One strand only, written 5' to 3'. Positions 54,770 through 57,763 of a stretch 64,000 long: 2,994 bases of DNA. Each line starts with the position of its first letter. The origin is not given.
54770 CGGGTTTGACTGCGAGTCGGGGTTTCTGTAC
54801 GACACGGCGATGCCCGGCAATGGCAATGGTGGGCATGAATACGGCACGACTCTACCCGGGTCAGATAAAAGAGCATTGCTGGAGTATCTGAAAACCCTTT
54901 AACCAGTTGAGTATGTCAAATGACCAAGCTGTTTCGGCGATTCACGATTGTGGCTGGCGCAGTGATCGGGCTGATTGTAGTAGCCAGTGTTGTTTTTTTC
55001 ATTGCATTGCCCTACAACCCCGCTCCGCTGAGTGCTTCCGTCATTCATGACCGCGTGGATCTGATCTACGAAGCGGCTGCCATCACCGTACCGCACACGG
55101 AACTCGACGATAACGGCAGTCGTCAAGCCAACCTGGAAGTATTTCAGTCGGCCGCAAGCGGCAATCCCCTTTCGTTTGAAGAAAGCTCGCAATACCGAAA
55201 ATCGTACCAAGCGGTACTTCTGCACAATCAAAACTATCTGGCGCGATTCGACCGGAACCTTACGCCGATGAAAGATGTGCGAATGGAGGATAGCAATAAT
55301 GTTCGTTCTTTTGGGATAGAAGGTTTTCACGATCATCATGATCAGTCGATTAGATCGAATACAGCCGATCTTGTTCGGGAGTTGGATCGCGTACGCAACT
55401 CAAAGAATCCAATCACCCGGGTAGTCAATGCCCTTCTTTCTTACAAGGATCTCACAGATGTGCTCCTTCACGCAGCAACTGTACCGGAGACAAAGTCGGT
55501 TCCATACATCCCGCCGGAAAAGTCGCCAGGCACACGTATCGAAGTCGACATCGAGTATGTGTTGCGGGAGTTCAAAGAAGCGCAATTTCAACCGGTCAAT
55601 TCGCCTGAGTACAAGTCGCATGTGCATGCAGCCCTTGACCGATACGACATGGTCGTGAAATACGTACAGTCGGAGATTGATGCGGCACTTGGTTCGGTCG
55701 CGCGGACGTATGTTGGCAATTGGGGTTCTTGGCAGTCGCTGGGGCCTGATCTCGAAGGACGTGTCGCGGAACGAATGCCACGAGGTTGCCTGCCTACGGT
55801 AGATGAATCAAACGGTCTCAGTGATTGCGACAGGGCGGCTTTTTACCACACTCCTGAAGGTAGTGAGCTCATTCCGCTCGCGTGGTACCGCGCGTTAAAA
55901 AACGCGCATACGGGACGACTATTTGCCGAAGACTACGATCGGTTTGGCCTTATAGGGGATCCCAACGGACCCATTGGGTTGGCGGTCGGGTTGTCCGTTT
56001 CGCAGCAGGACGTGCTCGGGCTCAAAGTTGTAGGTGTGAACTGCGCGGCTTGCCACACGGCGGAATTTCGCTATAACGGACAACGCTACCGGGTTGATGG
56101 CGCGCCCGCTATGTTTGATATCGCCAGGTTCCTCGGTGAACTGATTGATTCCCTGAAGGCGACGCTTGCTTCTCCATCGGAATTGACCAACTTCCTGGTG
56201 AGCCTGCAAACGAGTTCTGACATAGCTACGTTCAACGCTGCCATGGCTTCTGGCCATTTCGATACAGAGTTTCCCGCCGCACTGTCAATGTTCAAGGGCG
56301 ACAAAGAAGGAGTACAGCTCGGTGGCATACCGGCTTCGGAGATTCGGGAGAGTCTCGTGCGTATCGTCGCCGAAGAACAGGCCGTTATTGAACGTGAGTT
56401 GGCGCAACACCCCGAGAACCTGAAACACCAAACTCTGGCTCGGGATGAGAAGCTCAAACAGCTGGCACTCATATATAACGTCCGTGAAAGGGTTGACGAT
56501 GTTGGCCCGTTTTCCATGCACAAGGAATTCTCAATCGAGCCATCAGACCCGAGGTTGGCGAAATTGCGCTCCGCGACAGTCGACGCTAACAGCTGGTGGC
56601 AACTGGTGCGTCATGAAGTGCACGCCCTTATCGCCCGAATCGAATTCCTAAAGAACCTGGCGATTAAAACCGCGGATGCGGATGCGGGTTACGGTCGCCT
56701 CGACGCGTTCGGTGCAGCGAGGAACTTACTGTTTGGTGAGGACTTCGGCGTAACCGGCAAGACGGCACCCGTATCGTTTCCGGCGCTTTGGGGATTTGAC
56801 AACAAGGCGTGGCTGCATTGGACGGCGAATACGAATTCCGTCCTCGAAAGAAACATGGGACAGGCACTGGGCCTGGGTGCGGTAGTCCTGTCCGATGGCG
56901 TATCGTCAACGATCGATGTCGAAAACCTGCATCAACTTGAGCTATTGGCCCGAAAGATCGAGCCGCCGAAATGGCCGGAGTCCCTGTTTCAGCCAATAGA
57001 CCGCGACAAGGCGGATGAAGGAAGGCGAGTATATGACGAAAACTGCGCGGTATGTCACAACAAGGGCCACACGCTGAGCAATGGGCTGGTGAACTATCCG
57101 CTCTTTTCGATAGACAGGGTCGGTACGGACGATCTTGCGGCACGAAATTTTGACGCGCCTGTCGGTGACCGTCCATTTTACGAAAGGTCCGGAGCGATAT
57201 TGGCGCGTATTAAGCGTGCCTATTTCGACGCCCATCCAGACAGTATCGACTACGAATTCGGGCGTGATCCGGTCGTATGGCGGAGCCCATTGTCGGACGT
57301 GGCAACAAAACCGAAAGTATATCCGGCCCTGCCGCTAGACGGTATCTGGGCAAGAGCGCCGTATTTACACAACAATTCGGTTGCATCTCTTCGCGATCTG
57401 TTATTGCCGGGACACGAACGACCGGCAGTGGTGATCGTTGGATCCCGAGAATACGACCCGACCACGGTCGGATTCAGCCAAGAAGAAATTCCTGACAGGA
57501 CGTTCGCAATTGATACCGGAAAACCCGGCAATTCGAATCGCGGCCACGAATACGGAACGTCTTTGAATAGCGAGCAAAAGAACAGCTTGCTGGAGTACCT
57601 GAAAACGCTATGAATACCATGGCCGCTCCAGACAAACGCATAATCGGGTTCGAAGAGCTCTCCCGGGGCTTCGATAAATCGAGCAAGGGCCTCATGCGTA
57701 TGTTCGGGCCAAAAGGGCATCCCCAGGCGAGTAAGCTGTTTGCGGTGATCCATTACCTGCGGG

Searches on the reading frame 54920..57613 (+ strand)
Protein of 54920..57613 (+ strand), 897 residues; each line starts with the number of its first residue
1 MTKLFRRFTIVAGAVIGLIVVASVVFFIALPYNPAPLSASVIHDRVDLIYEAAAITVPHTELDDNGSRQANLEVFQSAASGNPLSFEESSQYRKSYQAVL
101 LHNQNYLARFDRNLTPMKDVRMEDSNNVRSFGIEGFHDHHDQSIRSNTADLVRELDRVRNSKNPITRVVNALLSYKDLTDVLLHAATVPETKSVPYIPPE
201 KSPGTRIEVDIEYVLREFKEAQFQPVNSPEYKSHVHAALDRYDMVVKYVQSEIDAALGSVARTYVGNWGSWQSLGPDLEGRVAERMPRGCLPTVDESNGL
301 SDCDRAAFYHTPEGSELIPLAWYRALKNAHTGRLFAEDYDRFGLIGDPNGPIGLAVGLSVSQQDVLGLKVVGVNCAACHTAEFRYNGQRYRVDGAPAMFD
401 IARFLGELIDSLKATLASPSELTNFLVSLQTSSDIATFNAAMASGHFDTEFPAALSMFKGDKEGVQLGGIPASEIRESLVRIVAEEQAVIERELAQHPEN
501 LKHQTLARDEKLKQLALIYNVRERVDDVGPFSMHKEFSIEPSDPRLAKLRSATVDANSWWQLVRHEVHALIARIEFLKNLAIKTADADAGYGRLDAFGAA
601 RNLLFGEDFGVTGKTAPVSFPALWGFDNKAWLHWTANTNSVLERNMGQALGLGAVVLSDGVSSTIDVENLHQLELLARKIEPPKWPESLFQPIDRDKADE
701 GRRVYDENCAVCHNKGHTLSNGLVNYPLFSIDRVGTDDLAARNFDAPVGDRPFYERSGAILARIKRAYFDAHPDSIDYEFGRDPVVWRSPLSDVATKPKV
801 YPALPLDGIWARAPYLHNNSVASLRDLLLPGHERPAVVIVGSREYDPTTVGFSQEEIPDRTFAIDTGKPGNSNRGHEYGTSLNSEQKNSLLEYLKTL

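Call 11: search_protein_families(library=ncbifam, proteins=[window:54920-57613:+], max_evalue=0.001)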
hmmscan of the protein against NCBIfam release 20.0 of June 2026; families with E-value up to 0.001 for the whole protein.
window:54920-57613:+ (897 aa): 6 families
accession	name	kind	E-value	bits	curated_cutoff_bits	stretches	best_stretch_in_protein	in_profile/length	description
NF040606.1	CytoC_perox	subfamily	2.2e-110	370.3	150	3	560-746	143-347/524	di-heme-cytochrome C peroxidase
NF051462.1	RoxC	equivalog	3.1e-12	45.5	900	2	801-837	653-688/812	putative rubber dioxygenase RoxC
NF050033.2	RoxA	exception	1.6e-10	40.1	1000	1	778-838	490-548/673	rubber dioxygenase RoxA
NF050034.1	RoxB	equivalog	5.7e-10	38.3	900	1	798-837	478-516/652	rubber dioxygenase RoxB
NF045930.1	Cytc6PetJCyano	equivalog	0.00023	21.1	135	0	697-718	27-48/110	cytochrome c6 PetJ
TIGR03045.1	PS_II_C550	equivalog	0.0004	20.1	177.75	0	696-724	49-77/159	photosystem II cytochrome c-550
